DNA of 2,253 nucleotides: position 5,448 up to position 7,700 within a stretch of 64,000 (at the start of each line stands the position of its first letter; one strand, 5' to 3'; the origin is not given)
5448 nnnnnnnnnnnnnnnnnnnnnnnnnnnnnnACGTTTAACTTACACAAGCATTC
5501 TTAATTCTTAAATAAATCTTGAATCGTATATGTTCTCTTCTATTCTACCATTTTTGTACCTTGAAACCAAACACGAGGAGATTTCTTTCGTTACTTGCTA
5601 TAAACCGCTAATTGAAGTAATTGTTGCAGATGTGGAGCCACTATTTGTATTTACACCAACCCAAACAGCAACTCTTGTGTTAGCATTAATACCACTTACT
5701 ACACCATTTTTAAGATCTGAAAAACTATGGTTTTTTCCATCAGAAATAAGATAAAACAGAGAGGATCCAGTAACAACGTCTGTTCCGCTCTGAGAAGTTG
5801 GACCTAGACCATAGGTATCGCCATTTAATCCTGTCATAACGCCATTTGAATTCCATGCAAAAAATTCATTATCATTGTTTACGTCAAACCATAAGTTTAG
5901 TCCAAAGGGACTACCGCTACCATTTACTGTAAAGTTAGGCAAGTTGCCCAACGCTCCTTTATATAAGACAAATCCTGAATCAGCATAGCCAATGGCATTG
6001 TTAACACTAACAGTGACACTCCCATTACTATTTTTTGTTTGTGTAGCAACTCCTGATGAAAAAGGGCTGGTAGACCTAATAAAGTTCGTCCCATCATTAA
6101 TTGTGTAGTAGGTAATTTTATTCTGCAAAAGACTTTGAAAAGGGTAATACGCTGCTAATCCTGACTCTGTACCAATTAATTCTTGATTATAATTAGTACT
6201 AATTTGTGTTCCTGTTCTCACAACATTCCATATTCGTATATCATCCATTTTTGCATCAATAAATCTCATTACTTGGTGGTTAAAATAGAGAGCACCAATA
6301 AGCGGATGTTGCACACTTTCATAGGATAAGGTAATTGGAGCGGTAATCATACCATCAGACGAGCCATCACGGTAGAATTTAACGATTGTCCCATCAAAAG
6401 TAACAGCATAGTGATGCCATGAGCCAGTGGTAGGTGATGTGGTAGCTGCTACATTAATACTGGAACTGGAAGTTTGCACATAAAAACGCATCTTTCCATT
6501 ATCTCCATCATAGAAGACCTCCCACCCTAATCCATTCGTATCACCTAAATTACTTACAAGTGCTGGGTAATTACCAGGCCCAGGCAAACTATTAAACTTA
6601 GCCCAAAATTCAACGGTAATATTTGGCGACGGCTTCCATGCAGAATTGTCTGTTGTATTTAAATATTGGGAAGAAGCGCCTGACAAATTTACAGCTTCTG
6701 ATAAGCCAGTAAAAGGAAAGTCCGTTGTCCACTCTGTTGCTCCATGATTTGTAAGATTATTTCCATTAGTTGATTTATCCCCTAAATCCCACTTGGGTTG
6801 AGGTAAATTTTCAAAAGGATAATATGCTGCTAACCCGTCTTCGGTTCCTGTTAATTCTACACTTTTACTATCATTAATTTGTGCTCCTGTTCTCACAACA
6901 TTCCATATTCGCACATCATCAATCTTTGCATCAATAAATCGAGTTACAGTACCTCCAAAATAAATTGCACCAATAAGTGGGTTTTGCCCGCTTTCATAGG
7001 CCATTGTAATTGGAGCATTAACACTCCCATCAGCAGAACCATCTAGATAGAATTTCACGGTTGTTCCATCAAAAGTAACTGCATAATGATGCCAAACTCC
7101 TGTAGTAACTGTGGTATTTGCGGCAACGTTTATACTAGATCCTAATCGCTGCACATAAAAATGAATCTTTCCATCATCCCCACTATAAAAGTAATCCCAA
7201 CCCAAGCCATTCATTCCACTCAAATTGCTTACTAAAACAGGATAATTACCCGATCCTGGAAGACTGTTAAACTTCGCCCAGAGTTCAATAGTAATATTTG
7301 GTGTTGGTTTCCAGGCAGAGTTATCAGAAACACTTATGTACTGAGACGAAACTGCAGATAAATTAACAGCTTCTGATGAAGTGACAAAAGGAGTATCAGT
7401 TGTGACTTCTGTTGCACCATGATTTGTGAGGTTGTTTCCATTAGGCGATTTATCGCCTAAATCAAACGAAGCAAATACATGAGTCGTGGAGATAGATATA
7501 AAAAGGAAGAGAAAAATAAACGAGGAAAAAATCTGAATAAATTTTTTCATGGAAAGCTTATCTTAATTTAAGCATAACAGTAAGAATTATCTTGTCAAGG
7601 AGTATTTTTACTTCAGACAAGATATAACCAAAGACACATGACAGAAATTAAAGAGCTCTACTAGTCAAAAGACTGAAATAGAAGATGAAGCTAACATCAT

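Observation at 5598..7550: Secreted tandem-LamG lectin-like protein with a recent ~675-nt internal duplication, embedded as a separate transcription unit in the glycosylation locus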

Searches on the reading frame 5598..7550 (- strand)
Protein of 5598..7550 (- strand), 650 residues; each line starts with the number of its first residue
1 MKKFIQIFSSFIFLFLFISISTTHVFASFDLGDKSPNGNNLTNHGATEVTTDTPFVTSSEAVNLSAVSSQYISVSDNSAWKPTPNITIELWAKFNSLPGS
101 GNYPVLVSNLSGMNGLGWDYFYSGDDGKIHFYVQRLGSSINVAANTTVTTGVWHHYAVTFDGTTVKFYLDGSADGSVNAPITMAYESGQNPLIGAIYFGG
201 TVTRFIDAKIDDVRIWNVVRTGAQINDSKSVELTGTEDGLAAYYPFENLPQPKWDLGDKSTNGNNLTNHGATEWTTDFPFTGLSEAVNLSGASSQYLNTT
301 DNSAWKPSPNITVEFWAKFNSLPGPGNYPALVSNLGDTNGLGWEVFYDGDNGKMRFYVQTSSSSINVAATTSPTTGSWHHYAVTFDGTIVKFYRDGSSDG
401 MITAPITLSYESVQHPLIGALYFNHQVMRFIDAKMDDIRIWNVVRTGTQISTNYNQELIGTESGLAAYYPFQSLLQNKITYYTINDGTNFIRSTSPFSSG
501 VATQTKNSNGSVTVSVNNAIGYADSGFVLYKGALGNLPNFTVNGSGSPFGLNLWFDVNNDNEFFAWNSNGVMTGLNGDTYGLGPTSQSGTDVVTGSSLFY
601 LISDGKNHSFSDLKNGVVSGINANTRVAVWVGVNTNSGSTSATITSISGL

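Call 3: search_protein_families(library=pfam, proteins=[window:5598-7550:-], max_evalue=1)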
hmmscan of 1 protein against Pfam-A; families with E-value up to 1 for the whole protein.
window:5598-7550:- (650 aa): 5 families
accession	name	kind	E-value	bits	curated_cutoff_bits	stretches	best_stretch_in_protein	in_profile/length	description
PF13385.13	Laminin_G_3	-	2.1e-46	158.3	27.6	2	69-226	4-151/151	Concanavalin A-like lectin/glucanases superfamily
PF02210.31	Laminin_G_2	-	9.3e-07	29.8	22.9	1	126-201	27-99/126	Laminin G domain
PF00054.30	Laminin_G_1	-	0.0017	19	24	1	126-201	28-100/131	Laminin G domain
PF00722.28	Glyco_hydro_16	-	0.018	14.9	22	0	146-173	104-131/175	Glycosyl hydrolases family 16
PF06439.18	3keto-disac_hyd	-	0.02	15.4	26.8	1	142-171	116-145/187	3-keto-disaccharide hydrolase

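Call 9: find_homologous_proteins(query=window:5598-7550:-)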
Query window:5598-7550:- (650 aa): 70 proteins with E <= 0.001 among 8000 candidates.
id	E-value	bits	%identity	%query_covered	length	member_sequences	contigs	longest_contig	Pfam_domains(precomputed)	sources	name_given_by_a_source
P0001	0.0e+0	1463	100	100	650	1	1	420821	PF13385.14,PF02210.32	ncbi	-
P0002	0.0e+0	1048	70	100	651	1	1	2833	PF13385.14,PF02210.32,PF00054.31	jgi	jgi:hypothetical protein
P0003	5.5e-173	595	48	93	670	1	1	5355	PF13385.14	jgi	jgi:hypothetical protein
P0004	9.0e-152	525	45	97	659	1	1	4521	PF13385.14,PF02210.32,PF00054.31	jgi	-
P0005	9.1e-137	475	42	98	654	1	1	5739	PF13385.14,PF02210.32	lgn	-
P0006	2.9e-119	417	52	63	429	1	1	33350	PF13385.14,PF02210.32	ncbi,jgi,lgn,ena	-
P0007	3.0e-97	345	48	61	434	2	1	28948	PF13385.14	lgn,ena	-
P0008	8.0e-88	314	40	70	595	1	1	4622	PF00354.25,PF13385.14,PF16355.12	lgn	-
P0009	4.4e-76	275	53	37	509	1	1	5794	PF13385.14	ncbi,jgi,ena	-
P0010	7.6e-70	254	74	26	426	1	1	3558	-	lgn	-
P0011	7.2e-69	251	36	71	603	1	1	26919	PF00354.25,PF13385.14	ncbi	-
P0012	7.5e-67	244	71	26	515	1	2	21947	PF24684.2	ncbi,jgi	jgi:virginiamycin B lyase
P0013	2.4e-65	239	70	27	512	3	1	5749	PF07494.18,PF24684.2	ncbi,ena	-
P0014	6.5e-65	238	66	27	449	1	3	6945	-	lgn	-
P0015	1.5e-57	214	66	26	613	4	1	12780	-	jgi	jgi:hypothetical protein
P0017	4.9e-42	162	39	38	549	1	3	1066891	PF00404.25,PF13385.14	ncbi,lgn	-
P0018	2.6e-38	150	31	71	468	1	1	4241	PF13385.14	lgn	-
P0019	1.5e-35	141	44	34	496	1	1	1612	PF18099.8,PF13385.14,PF03422.22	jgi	jgi:YD repeat-containing protein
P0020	6.3e-27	112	26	61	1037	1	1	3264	PF00150.25,PF07953.21,PF13385.14,PF02973.23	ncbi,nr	ncbi:MAG: cellulase family glycosylhydrolase, partial [Kiritimatiellae bacterium]|nr:cellulase famil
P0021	1.0e-26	112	30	50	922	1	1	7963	PF13385.14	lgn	-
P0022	1.2e-25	108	32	25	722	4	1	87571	PF00354.25,PF13385.14,PF02210.32,PF00054.31,PF19081.7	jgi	-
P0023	4.6e-22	96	29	65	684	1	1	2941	PF07953.21,PF00354.25,PF13385.14,PF02973.23,PF02210.32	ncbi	-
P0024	1.0e-19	89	27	62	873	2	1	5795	PF13385.14,PF18962.8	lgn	-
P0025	1.2e-19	88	30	28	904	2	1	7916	PF26628.1,PF13385.14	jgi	-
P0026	1.0e-18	85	27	68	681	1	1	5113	PF07953.21,PF13385.14,PF02973.23,PF02210.32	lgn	-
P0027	1.2e-17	82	37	28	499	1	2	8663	PF13385.14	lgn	-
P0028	3.6e-17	80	28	72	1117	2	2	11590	PF13385.14,PF24684.2,PF02210.32,PF00054.31,PF01436.28,PF25021.2,PF08450.19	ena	-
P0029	8.3e-17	79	27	64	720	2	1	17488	PF07953.21,PF13385.14,PF02973.23,PF02210.32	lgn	-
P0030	1.1e-16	79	24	66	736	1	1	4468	PF13385.14,PF02973.23,PF02210.32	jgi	jgi:hypothetical protein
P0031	2.1e-16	78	24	57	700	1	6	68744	PF07953.21,PF13385.14,PF02210.32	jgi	jgi:hypothetical protein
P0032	2.3e-16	78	26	70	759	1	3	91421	PF13385.14,PF18962.8,PF01483.28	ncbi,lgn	-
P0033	5.8e-16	76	26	65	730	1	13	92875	PF07953.21,PF13385.14,PF02973.23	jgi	jgi:hypothetical protein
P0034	2.3e-14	71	27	38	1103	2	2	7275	PF07953.21,PF13385.14,PF02210.32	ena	-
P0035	6.3e-14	69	25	64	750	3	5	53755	PF07953.21,PF13385.14,PF02210.32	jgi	jgi:hypothetical protein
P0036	1.8e-13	68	28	22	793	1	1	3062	PF13229.13,PF06439.19,PF13385.14,PF02210.32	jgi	jgi:hypothetical protein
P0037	1.9e-13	68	28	47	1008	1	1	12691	PF24299.2,PF13385.14,PF02973.23,PF02210.32,PF00054.31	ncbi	-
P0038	2.1e-13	68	26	62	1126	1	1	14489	PF07953.21,PF00354.25,PF13385.14,PF02973.23,PF02210.32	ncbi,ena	-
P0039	3.0e-13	67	30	36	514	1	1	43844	PF13385.14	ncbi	-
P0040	1.3e-12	65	38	23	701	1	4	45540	PF17164.11,PF13385.14,PF18962.8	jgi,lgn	jgi:uncharacterized delta-60 repeat protein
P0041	2.0e-12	64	28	52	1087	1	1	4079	PF00354.25,PF13385.14,PF18962.8,PF02973.23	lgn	-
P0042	2.1e-12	64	31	26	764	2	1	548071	PF13385.14,PF00028.24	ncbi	ncbi:LamG-like jellyroll fold domain-containing protein, partial [Flavobacterium lacisediminis]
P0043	3.8e-12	64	26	62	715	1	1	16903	PF07953.21,PF13385.14,PF02973.23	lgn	-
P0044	4.2e-12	63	23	68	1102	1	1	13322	PF22925.4,PF07953.21,PF13385.14,PF02210.32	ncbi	-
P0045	6.6e-12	63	23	59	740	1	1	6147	PF00354.25,PF13385.14,PF03793.25,PF02210.32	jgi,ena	-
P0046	6.8e-12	63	28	47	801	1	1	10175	PF07953.21,PF13385.14,PF02973.23,PF05635.18,PF02210.32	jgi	jgi:four helix bundle protein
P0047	2.8e-11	61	36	24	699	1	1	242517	PF12768.14,PF17164.11,PF13385.14,PF18962.8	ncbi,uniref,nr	ncbi:LamG-like jellyroll fold domain-containing protein [Aurantibacter aestuarii]|uniref:Secretion s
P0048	1.2e-10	59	32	32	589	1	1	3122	PF13385.14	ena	-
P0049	1.9e-10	58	31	29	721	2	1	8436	PF13385.14,PF18962.8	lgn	-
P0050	1.7e-9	55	35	14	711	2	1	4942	PF07953.21,PF00354.25,PF13385.14,PF02210.32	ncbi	-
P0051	3.3e-9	54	35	22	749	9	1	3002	PF00754.32,PF22633.4,PF13385.14,PF02210.32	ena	-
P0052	9.9e-9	52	26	47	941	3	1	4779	PF22925.4,PF07953.21,PF00354.25,PF13385.14,PF02973.23,PF02210.32,PF00054.31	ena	-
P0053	3.7e-8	50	32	25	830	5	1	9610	PF22073.3,PF15780.12,PF07610.18,PF13385.14,PF22067.3,PF22544.3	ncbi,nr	ncbi:MAG: choice-of-anchor D domain-containing protein, partial [Bacteroidota bacterium]|nr:choice-o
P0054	1.6e-7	48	23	48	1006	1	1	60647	PF22925.4,PF07953.21,PF00354.25,PF13385.14,PF07603.18,PF02973.23,PF02210.32,PF00054.31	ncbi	-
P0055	2.6e-7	48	33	22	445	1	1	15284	PF13385.14,PF18962.8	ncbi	-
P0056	3.7e-7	47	31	22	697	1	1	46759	PF06439.19,PF13385.14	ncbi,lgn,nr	ncbi:MAG: hypothetical protein JW828_06700 [Sedimentisphaerales bacterium]|nr:hypothetical protein [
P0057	4.6e-7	47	26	48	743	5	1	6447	PF00354.25,PF13385.14,PF02973.23,PF02210.32,PF00054.31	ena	-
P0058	5.6e-7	46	32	26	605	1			PF22352.3,PF00801.27,PF13385.14,PF18911.7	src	-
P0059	7.6e-7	46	23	47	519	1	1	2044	PF13385.14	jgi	-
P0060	8.1e-7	46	32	14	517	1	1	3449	PF13385.14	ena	-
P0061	1.5e-6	45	26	41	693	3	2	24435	PF07953.21,PF00354.25,PF13385.14,PF02973.23,PF02210.32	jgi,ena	-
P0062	1.7e-6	45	43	14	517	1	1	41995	PF13385.14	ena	-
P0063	2.2e-6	44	26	50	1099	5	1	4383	PF07953.21,PF13385.14,PF02210.32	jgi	jgi:hypothetical protein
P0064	4.2e-6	44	28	26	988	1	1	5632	PF00754.32,PF07953.21,PF22633.4,PF13385.14,PF02210.32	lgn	-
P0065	8.9e-6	43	27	56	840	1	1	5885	PF25059.2,PF22925.4,PF07953.21,PF13385.14,PF02210.32,PF00041.28,PF16356.10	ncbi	-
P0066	9.8e-6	42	33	22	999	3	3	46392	PF13385.14,PF02210.32,PF20578.5,PF00054.31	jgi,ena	-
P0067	5.1e-5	40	25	33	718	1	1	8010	PF17957.8,PF13385.14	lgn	-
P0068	1.4e-4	39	30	27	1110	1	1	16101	PF12733.14,PF13385.14,PF02012.27,PF13088.13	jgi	jgi:hypothetical protein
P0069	1.4e-4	39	24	48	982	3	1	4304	PF00354.25,PF13385.14,PF02973.23,PF02210.32,PF00054.31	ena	-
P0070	3.4e-4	37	39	13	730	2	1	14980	PF13385.14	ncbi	-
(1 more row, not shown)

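Call 12: find_encoding_contigs(protein=P0001, flank=3000, max_places=3)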
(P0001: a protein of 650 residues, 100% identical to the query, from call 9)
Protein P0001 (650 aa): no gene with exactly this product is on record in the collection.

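Call 21: search_protein_families(library=ncbifam, proteins=[window:5598-7550:-], max_evalue=0.1)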
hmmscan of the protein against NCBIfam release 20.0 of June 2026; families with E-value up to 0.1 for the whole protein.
window:5598-7550:- (650 aa): 0 families

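Call 33: list_cluster_members(proteins=[P0001, P0006, P0012, P0073])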
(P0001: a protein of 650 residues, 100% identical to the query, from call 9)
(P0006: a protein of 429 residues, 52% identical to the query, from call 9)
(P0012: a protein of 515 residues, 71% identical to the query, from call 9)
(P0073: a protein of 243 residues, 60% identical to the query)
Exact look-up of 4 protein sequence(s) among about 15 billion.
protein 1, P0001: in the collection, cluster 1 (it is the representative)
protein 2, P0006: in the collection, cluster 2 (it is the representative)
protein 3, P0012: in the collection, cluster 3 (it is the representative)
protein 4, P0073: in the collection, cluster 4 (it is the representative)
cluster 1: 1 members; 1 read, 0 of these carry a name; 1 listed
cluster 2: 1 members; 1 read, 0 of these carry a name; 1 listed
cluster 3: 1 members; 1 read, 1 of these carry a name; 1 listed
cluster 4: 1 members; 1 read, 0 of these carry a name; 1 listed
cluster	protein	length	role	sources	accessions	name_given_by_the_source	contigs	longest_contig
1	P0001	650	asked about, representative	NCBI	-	-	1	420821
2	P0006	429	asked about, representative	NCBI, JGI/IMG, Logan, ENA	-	-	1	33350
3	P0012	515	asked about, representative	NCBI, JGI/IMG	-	virginiamycin B lyase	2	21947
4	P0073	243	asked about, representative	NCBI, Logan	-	-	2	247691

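Call 36: find_encoding_contigs(protein=P0006, flank=8000, max_places=2)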
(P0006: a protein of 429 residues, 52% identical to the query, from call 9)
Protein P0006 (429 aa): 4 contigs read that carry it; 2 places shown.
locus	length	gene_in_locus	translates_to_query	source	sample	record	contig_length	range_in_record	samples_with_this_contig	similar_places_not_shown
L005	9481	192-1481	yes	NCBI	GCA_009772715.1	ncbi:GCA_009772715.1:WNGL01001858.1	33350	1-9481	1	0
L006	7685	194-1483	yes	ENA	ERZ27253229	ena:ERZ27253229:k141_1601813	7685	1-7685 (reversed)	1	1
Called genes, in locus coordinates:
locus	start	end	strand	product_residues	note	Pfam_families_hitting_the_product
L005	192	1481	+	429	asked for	PF13385:Laminin_G_3, PF02210:Laminin_G_2 (weak)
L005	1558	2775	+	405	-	PF13439:Glyco_transf_4, PF00534:Glycos_transf_1 (weak), PF13692:Glyco_trans_1_4, PF13524:Glyco_trans_1_2 (weak)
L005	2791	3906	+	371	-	PF13439:Glyco_transf_4, PF13579:Glyco_trans_4_4 (faint), PF20706:GT4-conflict, PF00534:Glycos_transf_1, PF13692:Glyco_trans_1_4, PF13524:Glyco_trans_1_2 (weak)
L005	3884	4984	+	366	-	PF13439:Glyco_transf_4 (weak), PF20706:GT4-conflict (weak), PF00534:Glycos_transf_1, PF13692:Glyco_trans_1_4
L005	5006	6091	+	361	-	PF00483:NTP_transferase, PF22640:ManC_GMP_beta-helix (weak)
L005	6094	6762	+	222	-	PF02397:Bac_transf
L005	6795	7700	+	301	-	-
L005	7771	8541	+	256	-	PF23914:TPR_CcmH_CycH (faint), PF00515:TPR_1 (faint), PF07719:TPR_2 (faint), PF13424:TPR_12 (faint), PF13428:TPR_14 (faint)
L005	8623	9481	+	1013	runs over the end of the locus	PF13620:CarboxypepD_reg, PF13715:CarbopepD_reg_2 (faint), PF22904:NOMO1-like_2nd (faint), PF17210:SdrD_B, PF13620:CarboxypepD_reg, PF00801:PKD, PF18911:PKD_4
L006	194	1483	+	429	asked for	PF13385:Laminin_G_3, PF02210:Laminin_G_2 (weak)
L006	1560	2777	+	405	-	PF13439:Glyco_transf_4, PF00534:Glycos_transf_1 (weak), PF13692:Glyco_trans_1_4, PF13524:Glyco_trans_1_2 (weak)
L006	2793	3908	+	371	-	PF13439:Glyco_transf_4, PF13579:Glyco_trans_4_4 (faint), PF20706:GT4-conflict, PF00534:Glycos_transf_1, PF13692:Glyco_trans_1_4, PF13524:Glyco_trans_1_2 (weak)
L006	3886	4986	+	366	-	PF13439:Glyco_transf_4 (weak), PF20706:GT4-conflict (weak), PF00534:Glycos_transf_1, PF13692:Glyco_trans_1_4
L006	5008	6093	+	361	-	PF00483:NTP_transferase, PF22640:ManC_GMP_beta-helix (weak)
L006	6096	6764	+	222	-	PF02397:Bac_transf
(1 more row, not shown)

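Call 37: find_encoding_contigs(protein=P0007, flank=8000, max_places=1)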
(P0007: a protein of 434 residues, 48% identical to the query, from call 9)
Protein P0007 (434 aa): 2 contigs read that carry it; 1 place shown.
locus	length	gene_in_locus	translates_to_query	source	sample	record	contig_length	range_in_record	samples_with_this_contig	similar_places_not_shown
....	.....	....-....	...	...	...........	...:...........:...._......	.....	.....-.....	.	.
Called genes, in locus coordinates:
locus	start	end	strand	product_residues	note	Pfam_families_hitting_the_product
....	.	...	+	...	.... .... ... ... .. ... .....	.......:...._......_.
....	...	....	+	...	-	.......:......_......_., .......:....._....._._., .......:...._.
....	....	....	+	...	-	-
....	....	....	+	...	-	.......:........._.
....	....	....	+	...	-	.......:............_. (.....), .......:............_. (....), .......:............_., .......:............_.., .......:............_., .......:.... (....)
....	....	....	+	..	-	-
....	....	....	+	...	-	-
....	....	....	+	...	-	-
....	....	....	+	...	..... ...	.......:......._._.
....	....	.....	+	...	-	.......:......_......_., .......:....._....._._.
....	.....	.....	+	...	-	?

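Call 39: find_encoding_contigs(protein=P0012, flank=8000, max_places=1)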
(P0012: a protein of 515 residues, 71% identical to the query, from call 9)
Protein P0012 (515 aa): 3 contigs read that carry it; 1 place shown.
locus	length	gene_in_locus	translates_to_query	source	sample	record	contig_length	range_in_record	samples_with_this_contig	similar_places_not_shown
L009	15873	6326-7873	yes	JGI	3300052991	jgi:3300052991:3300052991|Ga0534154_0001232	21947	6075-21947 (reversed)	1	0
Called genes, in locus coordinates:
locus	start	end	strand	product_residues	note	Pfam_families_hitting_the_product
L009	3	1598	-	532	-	?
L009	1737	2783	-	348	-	-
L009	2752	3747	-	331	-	-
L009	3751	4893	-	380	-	-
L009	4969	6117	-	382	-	-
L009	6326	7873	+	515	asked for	PF24684:Vgb_lyase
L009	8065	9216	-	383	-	-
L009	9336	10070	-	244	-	-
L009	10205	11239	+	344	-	-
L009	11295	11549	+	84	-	-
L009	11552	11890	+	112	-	-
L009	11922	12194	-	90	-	-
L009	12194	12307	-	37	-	-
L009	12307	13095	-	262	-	PF02585:PIG-L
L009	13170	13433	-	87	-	PF02823:ATP-synt_DE_N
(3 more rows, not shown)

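Call 70: find_encoding_contigs(protein=P0005, flank=4000, max_places=1)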
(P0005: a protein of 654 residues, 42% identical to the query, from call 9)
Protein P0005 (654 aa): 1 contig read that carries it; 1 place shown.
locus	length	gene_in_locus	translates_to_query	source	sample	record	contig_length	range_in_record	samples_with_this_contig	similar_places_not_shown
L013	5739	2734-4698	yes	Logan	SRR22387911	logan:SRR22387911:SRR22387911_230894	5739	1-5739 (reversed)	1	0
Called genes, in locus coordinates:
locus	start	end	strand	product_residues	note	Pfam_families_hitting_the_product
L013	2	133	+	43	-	?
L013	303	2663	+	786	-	-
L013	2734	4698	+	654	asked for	PF13385:Laminin_G_3, PF02210:Laminin_G_2 (faint), PF13385:Laminin_G_3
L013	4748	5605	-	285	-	PF08308:PEGA, PF08239:SH3_3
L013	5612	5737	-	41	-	?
